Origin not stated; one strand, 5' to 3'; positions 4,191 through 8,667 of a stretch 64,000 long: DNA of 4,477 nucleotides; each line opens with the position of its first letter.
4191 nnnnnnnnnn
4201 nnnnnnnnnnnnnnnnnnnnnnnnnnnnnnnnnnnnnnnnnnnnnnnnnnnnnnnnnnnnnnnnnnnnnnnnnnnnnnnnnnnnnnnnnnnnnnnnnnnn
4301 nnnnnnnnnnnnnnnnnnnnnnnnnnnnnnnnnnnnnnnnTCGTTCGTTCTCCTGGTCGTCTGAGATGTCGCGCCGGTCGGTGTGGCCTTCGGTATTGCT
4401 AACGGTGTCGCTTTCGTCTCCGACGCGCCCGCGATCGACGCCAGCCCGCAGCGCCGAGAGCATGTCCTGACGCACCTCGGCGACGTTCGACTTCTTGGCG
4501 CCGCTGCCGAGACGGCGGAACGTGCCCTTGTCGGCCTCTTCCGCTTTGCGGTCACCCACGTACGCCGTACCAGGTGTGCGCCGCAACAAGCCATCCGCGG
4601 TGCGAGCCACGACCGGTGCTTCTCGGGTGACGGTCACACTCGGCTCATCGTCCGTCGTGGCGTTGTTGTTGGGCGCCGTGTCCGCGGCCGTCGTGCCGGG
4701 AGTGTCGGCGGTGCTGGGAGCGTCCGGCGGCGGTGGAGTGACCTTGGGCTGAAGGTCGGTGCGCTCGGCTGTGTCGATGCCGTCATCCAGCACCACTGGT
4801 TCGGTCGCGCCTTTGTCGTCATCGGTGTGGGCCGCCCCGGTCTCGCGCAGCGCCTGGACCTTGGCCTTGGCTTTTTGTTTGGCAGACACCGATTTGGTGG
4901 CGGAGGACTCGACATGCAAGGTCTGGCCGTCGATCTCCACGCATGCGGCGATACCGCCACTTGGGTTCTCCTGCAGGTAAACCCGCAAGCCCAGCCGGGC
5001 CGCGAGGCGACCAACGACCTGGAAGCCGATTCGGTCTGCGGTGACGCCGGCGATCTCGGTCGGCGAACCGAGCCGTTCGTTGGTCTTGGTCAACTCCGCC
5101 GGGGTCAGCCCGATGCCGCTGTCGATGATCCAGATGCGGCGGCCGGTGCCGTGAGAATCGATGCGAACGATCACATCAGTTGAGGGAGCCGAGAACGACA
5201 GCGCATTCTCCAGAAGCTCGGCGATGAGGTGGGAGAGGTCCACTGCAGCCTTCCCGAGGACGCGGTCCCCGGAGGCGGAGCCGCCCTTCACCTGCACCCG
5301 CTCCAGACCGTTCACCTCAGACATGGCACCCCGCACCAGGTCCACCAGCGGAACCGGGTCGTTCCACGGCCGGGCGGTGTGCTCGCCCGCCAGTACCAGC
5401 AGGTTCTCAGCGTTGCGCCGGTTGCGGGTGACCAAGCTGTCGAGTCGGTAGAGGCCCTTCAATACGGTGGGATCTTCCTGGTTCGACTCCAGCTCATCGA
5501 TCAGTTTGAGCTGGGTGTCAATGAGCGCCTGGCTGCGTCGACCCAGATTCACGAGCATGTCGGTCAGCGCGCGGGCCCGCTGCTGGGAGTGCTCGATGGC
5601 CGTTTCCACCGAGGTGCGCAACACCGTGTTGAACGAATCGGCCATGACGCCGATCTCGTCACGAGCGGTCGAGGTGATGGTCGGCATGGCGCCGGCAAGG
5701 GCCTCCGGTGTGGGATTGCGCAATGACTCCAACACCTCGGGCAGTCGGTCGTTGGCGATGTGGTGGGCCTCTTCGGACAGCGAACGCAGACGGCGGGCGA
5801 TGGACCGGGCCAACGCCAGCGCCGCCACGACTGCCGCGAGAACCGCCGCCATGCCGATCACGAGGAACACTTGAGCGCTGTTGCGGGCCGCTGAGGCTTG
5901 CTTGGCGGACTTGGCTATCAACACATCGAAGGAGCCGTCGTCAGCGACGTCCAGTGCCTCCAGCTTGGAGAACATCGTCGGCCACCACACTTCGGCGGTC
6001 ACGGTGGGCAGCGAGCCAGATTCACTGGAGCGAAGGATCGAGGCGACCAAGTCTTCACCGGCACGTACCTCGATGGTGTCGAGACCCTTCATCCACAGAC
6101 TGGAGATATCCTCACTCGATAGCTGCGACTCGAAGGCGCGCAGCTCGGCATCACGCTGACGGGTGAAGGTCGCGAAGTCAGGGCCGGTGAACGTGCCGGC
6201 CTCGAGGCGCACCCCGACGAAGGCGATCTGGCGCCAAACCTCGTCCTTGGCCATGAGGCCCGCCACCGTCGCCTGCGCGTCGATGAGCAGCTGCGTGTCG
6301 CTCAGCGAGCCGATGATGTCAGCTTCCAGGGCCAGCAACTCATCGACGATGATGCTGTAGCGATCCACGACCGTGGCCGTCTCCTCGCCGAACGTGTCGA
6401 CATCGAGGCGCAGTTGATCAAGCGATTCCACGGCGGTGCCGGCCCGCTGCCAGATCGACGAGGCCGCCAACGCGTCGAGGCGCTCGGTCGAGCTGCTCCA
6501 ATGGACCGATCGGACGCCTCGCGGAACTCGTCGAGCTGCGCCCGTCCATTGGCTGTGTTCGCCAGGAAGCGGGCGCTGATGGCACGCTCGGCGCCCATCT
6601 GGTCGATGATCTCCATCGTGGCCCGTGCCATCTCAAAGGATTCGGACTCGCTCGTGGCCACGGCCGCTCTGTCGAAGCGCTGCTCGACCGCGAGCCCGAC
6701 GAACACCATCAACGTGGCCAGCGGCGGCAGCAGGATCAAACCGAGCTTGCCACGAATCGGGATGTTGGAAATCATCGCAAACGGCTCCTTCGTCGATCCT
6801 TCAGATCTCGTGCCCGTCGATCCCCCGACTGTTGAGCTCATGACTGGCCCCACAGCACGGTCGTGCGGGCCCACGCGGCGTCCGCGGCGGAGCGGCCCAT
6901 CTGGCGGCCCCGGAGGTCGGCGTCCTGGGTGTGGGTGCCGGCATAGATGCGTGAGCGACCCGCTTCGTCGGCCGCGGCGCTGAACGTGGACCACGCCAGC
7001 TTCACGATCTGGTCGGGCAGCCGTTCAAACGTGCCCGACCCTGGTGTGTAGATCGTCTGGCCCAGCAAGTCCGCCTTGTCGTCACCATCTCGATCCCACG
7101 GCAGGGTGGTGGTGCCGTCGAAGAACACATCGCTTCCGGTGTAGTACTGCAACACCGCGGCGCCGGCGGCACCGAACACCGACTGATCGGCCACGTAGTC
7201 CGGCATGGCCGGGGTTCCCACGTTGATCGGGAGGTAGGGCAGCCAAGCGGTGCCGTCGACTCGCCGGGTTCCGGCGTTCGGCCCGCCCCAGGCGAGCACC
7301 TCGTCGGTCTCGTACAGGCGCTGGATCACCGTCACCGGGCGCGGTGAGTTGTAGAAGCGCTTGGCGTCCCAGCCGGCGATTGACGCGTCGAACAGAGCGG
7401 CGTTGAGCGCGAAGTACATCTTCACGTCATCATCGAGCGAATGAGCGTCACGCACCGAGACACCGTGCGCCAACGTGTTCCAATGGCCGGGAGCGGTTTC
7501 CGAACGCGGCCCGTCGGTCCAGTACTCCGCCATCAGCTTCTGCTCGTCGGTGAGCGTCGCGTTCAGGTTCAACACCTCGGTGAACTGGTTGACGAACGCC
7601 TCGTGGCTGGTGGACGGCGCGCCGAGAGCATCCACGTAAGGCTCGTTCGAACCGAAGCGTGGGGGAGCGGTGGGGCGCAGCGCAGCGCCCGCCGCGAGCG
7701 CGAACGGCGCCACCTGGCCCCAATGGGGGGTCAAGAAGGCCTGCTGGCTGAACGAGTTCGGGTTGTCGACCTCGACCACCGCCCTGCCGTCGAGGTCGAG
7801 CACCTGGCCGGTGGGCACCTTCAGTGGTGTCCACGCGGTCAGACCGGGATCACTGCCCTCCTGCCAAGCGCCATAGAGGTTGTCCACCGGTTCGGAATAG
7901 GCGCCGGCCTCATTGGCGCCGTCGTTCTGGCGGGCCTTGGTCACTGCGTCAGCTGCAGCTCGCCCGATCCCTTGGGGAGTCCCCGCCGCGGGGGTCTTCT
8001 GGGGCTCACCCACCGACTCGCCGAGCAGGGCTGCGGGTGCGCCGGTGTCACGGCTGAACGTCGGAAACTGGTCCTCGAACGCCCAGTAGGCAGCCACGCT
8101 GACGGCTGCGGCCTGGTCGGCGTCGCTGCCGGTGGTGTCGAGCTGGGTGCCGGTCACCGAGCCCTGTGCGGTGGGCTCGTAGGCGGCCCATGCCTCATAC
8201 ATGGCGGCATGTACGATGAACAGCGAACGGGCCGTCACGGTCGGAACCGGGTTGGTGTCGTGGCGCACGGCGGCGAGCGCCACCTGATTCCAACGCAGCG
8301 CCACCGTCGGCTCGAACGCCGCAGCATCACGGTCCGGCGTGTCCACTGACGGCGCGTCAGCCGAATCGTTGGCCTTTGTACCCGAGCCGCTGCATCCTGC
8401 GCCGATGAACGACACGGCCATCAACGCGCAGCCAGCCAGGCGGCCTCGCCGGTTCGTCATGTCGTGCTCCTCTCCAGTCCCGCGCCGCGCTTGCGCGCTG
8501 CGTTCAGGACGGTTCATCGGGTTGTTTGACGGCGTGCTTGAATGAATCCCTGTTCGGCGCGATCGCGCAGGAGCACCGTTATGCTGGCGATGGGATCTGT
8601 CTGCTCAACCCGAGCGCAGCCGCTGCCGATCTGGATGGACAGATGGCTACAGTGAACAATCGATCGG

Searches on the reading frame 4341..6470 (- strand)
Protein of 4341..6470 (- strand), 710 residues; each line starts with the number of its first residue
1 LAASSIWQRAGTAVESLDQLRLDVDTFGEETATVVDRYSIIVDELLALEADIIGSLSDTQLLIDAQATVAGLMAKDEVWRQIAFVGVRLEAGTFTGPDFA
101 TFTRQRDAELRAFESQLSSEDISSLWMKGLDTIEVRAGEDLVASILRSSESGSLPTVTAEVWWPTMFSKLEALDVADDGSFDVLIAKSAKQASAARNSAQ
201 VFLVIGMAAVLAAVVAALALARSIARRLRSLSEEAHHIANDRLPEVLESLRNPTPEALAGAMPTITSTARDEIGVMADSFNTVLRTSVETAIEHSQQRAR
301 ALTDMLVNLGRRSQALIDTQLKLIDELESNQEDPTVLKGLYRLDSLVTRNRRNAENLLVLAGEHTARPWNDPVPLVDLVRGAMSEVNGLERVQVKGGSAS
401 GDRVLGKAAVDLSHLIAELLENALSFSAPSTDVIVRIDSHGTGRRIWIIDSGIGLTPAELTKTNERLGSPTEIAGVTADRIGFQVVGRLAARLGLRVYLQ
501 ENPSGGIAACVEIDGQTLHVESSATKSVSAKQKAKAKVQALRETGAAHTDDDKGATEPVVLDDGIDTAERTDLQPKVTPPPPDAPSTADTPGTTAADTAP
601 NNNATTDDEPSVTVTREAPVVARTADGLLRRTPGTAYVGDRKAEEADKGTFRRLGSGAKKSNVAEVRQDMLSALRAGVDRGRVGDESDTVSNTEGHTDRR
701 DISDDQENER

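Call 26: search_protein_families(library=pfam, proteins=[window:4341-6470:-], max_evalue=0.001)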
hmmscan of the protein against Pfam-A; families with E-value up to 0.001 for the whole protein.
window:4341-6470:- (710 aa): 3 families
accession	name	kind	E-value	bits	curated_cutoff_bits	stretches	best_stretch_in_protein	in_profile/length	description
PF08376.15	NIT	-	9.2e-14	52.8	24.9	1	8-177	63-231/239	Nitrate and nitrite sensing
PF02518.31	HATPase_c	-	9.3e-10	39.4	26.4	1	410-512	4-106/111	Histidine kinase-, DNA gyrase B-, and HSP90-like ATPase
PF00672.30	HAMP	-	5.9e-05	23.8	25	1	220-283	2-47/53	HAMP domain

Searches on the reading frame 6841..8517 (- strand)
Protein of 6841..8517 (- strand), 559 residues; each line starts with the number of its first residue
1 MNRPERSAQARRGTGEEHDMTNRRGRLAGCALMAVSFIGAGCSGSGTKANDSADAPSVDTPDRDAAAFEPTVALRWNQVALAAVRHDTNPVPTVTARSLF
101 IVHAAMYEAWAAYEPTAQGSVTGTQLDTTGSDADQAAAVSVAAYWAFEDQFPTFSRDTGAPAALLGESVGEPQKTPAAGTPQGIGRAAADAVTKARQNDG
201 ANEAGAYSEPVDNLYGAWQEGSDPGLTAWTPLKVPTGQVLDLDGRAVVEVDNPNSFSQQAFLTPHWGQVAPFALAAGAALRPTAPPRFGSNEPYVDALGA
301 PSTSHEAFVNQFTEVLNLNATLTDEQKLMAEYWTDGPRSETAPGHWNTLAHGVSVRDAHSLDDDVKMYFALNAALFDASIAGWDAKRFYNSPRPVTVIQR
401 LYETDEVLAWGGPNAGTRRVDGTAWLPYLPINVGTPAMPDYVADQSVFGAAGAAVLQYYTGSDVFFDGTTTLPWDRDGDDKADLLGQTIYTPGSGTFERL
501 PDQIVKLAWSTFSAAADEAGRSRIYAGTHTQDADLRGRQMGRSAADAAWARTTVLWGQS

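Call 26: search_protein_families(library=pfam, proteins=[window:6841-8517:-], max_evalue=0.001)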
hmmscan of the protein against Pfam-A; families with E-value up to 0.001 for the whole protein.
window:6841-8517:- (559 aa): 2 families
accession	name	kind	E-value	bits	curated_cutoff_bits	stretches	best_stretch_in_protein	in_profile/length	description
PF22778.2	VCPO_2nd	-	3.8e-13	50.3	27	1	368-533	3-148/177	VCPO second helical-bundle domain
PF21167.2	DUF6851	-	3.9e-11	43.9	27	1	101-207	1-108/140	Domain of unknown function (DUF6851)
